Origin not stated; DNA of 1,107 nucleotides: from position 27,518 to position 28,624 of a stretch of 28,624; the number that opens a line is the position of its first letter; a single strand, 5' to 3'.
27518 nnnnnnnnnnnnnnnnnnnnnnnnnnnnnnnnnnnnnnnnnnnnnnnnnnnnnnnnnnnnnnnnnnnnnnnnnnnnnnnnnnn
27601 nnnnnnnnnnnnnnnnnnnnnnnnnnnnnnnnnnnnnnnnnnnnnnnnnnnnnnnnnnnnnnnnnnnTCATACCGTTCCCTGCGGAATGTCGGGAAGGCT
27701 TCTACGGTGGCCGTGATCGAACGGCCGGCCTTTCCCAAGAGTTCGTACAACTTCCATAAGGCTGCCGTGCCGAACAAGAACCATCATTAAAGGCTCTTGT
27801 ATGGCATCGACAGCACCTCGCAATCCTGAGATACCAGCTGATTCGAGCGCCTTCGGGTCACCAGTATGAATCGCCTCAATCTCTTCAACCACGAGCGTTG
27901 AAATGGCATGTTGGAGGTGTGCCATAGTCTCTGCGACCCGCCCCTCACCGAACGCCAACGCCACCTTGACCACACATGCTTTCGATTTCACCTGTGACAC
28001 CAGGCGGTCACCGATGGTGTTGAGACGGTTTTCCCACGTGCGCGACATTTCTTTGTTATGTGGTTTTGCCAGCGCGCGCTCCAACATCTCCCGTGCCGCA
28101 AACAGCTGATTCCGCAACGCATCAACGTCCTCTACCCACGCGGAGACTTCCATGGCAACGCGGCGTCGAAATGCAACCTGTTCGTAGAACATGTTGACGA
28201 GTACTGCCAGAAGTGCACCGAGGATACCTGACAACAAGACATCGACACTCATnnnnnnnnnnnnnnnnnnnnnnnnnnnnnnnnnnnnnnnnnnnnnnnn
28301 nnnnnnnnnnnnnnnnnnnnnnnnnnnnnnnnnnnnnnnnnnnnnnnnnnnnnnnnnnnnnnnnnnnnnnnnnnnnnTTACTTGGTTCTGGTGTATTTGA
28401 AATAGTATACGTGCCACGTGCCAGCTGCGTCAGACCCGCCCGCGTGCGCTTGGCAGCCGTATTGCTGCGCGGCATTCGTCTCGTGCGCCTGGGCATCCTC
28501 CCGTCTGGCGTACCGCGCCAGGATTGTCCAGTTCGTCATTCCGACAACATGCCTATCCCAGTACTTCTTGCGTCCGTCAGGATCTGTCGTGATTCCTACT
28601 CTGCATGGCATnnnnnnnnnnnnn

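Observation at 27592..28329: Accessory genes each preceded by a paralogous mini-ORF starting in an exact 21-bp repeat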

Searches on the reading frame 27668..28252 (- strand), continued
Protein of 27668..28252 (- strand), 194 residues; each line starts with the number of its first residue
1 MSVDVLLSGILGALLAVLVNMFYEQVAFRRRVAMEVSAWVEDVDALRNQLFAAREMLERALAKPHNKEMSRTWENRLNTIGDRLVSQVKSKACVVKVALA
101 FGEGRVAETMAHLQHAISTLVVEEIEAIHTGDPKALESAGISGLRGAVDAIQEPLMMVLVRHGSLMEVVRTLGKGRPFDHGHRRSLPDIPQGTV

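Call 48: find_encoding_contigs(protein=P0125, flank=10000, max_places=10)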
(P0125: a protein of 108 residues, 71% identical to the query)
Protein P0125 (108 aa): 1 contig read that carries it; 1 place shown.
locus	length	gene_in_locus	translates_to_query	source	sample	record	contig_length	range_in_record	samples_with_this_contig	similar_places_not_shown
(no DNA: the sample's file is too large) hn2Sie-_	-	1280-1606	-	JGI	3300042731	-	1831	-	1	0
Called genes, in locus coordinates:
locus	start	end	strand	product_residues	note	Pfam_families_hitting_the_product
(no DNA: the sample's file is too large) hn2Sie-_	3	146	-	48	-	?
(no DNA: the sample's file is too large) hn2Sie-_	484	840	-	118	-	-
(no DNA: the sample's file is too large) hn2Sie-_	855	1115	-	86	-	-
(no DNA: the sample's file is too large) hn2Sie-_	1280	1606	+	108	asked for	-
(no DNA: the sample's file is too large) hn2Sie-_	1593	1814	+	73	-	-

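Call 56: search_protein_families(library=pfam, proteins=[L001:8152-8568:+, L001:8592-9200:+, L001:9378-9611:+, P0124, P0121, L020:3204-4124:+, L020:5644-6126:+, L002:525-1157:+, L001:5611-5820:+, L001:7761-7991:-], max_evalue=1)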
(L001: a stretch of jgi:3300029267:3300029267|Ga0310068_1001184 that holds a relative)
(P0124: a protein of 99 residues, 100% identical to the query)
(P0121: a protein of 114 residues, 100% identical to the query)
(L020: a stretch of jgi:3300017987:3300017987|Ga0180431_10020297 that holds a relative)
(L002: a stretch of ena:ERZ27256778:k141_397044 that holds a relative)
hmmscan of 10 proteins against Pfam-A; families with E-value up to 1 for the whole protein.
L001:8152-8568:+ (138 aa): 0 families

L001:8592-9200:+ (202 aa): 1 family
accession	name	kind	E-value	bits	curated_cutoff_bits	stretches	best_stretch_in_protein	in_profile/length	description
PF00072.30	Response_reg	-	1.4e-18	67.5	30.2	1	4-110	1-109/111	Response regulator receiver domain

L001:9378-9611:+ (77 aa): 2 families
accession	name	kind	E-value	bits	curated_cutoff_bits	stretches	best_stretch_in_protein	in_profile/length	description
PF09954.14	DUF2188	-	1.1e-21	77.2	22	1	7-68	1-62/62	Uncharacterized protein conserved in bacteria (DUF2188)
PF18656.6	DUF5633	-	0.15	12.4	23.6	1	5-21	24-40/41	Family of unknown function (DUF5633)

P0124 (99 aa): 0 families

P0121 (114 aa): 0 families

L020:3204-4124:+ (306 aa): 0 families

L020:5644-6126:+ (160 aa): 0 families

L002:525-1157:+ (210 aa): 0 families

L001:5611-5820:+ (69 aa): 14 families
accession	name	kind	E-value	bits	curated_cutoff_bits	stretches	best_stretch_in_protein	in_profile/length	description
PF24461.1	DUF7576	-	0.02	15.2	27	0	52-62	16-26/60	Family of unknown function (DUF7576)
PF09723.15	Zn_ribbon_8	-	0.023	15.1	34.4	0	8-21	6-19/41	Zinc ribbon domain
PF22811.2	Zn_ribbon_NrdR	-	0.034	14.5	27.2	1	49-65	24-40/42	Transcriptional repressor NrdR-like, N-terminal domain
PF25205.1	DUF7835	-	0.036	14.3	27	1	5-22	10-27/66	Domain of unknown function (DUF7835)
PF14018.11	DUF4234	-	0.043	14.4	25.3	1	27-46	4-23/70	Domain of unknown function (DUF4234)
PF23549.1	Zn_ribbon_GRF_2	-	0.049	13.8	27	0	9-25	3-19/45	GRF-like zinc ribbon domain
PF23783.1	Zn_ribbon_TiaS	-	0.07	13.3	27.3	0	6-18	18-30/41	TiaS C-terminal zinc ribbon domain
PF23451.1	Zn_ribbon_PaaD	-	0.11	12.7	27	0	53-64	14-25/53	PaaD zinc beta ribbon domain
PF16622.11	zf-C2H2_11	-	0.12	12.5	27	1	53-64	4-15/29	zinc-finger C2H2-type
PF04438.22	zf-HIT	-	0.13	12.5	24.7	0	7-17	13-23/30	HIT zinc finger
PF06397.17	Desulfoferrod_N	-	0.13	12.3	23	0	4-15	3-14/36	Desulfoferrodoxin, N-terminal domain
PF11781.13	Zn_ribbon_RRN7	-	0.3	11.2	27.1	1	52-63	3-13/32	Zinc-finger of RNA-polymerase I-specific TFIIB, Rrn7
PF03107.22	C1_2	-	0.39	11.5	26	0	4-19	30-44/48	C1 domain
PF18439.7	zf_UBZ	-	0.47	10.6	25.6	1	7-26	2-20/32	Ubiquitin-Binding Zinc Finger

L001:7761-7991:- (76 aa): 0 families

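Call 62: find_related_loci(query=A2, collection=genome_contigs, flank=6000)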
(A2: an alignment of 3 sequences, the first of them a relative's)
Query A2 (109 aa) in genome_contigs; peptide patterns used: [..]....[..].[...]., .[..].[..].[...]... (x = any residue, [..] = any of these).
38 stretches matched a pattern; 1 encode a relative of the query (tblastn E <= 1e-3); 1 distinct loci.
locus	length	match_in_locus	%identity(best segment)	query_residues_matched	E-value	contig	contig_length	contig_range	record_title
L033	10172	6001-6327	99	1-109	3e-70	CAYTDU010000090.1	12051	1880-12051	MAG TPA_asm: uncultured Gemmatimonadaceae bacterium isolate binchicken_co334_134 genome assembly, contig: NODE_9669_leng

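Call 64: search_dna_similar(query=window:27668-28252:-, collection=phages, mode=protein, max_rows=10, max_evalue=0.001)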
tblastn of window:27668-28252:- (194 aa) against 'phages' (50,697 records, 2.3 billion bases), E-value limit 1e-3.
No match.

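Call 67: search_protein_families(library=pfam, proteins=[L001:306-719:-, L001:731-1045:-, L001:1091-1363:-, L001:1360-2118:-, L001:2228-2449:-, L001:2449-2862:-, L001:2868-3692:-, L001:3689-4126:-, L001:4131-4376:-, L001:4462-5265:+], max_evalue=0.01)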
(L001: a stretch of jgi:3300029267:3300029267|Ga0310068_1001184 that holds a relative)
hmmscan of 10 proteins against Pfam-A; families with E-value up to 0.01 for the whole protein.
L001:306-719:- (137 aa): 0 families

L001:731-1045:- (104 aa): 0 families

L001:1091-1363:- (90 aa): 0 families

L001:1360-2118:- (252 aa): 0 families

L001:2228-2449:- (73 aa): 0 families

L001:2449-2862:- (137 aa): 0 families

L001:2868-3692:- (274 aa): 1 family
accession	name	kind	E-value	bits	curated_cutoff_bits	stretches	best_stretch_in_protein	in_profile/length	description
PF17762.8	HTH_ParB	-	0.0053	17.3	22.6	0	57-115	29-87/102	ParB HTH domain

L001:3689-4126:- (145 aa): 0 families

L001:4131-4376:- (81 aa): 0 families

L001:4462-5265:+ (267 aa): 0 families

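Call 77: search_protein_families(library=ncbifam, proteins=[window:27668-28252:-, L001:6041-7636:+, L001:8152-8568:+, L001:8592-9200:+], max_evalue=0.01)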
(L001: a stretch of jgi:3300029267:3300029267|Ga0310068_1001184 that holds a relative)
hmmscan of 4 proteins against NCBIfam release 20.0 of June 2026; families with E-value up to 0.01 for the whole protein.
window:27668-28252:- (194 aa): 0 families

L001:6041-7636:+ (531 aa): 2 families
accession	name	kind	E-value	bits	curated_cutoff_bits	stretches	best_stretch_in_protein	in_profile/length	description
NF047740.1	antiphage_MADS5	equivalog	0.0019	17.1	400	1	309-425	184-295/461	methylation-associated defense system restriction endonuclease subunit S MAD5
NF050102.1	DivIVA_Wag31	equivalog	0.0035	17.3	260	0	40-160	77-203/256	DivIVA-like cell division protein Wag31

L001:8152-8568:+ (138 aa): 0 families

L001:8592-9200:+ (202 aa): 81 families (the best 25 are shown)
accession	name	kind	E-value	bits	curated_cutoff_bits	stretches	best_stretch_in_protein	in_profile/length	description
NF008469.0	PRK11361.1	equivalog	2.2e-17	62.9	714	1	3-122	6-127/461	acetoacetate metabolism transcriptional regulator AtoC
NF046022.1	RespRegCpdRBruc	equivalog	4.8e-16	58.8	180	1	1-114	1-116/120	cell cycle two-component system response regulator CpdR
NF011695.0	PRK15115.1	equivalog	4.1e-14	52.2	763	1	2-120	7-127/445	two-component system response regulator GlrR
TIGR01818.1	ntrC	equivalog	5e-14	52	558.6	1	4-124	1-123/463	nitrogen regulation protein NR(I)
NF008176.1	PRK10923.1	equivalog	1.9e-13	49.8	620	1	3-127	5-131/469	nitrogen regulation protein NR(I)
NF053512.1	nitric_RR_NosR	exception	6.1e-13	48.6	400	1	4-119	1-119/422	response regulator c-di-GMP phosphodiesterase, NosR family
TIGR02956.1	TMAO_torS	equivalog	2.2e-12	45.9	676.5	1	2-124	702-829/967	TMAO reductase system sensor histidine kinase/response regulator TorS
NF052596.1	RR_EAL_PvrR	equivalog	4.4e-12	45.3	580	1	3-92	5-96/398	response regulator cyclic di-GMP phosphodiesterase PvrR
NF033120.0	vanR_FM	exception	7.1e-12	45.5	460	1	3-106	5-109/231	vancomycin resistance response regulator transcription factor, VanR-F/VanR-M family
NF045944.1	ResRegRpaBCyano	equivalog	7.7e-12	45.1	330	1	5-116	1-113/229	response regulator transcription factor RpaB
NF045717.1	DVU0259_DivK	exception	3e-11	43.5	160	1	3-115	4-116/117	DVU0259 family response regulator domain-containing protein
NF007135.0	PRK09581.1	equivalog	5.4e-11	42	474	1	1-85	2-85/457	PleD family two-component system response regulator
NF053854.1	RespRegPhoBBctds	equivalog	1.1e-10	41.2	270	1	4-117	1-117/225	two-component system response regulator PhoB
NF007969.0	PRK10693.1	equivalog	2e-10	40.2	329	1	3-85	9-91/337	two-component system response regulator RssB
NF040689.1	MtrAB_MtrA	equivalog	3e-10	39.8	300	1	4-116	1-114/219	MtrAB system response regulator MtrA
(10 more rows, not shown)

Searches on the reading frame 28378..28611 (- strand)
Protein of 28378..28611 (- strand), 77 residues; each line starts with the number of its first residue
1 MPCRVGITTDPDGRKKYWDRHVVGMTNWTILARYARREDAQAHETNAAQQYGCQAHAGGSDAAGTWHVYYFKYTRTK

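Call 7: search_protein_families(library=pfam, proteins=[window:28378-28611:-], max_evalue=0.01)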
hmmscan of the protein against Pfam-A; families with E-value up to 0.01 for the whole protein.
window:28378-28611:- (77 aa): 1 family
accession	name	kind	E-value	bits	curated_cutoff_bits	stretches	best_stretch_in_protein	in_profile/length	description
PF01747.23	ATP-sulfurylase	-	0.0046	16.8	24.3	1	15-73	77-133/212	ATP-sulfurylase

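Call 8: search_protein_families(library=padloc, proteins=[window:28378-28611:-], max_evalue=0.01)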
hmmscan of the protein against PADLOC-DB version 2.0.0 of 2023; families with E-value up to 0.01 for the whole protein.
window:28378-28611:- (77 aa): 0 families

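Call 36: find_encoding_contigs(protein=window:28378-28611:-, flank=10000, max_places=10)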
Protein window:28378-28611:- (77 aa): 1 contig read that carries it; 1 place shown.
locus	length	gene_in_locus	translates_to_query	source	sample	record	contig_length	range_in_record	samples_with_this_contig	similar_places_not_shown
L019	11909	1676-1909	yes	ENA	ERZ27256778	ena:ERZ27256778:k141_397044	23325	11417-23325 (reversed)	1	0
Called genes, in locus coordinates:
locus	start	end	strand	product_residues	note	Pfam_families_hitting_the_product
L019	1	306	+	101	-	?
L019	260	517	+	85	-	-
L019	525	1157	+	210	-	-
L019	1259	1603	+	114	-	-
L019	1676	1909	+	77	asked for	-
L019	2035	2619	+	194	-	-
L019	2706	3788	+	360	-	PF01972:SDH_protease (weak)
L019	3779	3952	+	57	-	-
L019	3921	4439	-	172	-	PF11351:GTA_holin_3TM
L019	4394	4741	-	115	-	-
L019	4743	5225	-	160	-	-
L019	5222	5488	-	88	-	-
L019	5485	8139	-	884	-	-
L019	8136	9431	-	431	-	-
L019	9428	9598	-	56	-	-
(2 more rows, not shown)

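Call 77: search_protein_families(library=ncbifam, proteins=[window:28378-28611:-], max_evalue=0.01)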
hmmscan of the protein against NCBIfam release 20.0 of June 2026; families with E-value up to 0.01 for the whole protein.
window:28378-28611:- (77 aa): 0 families
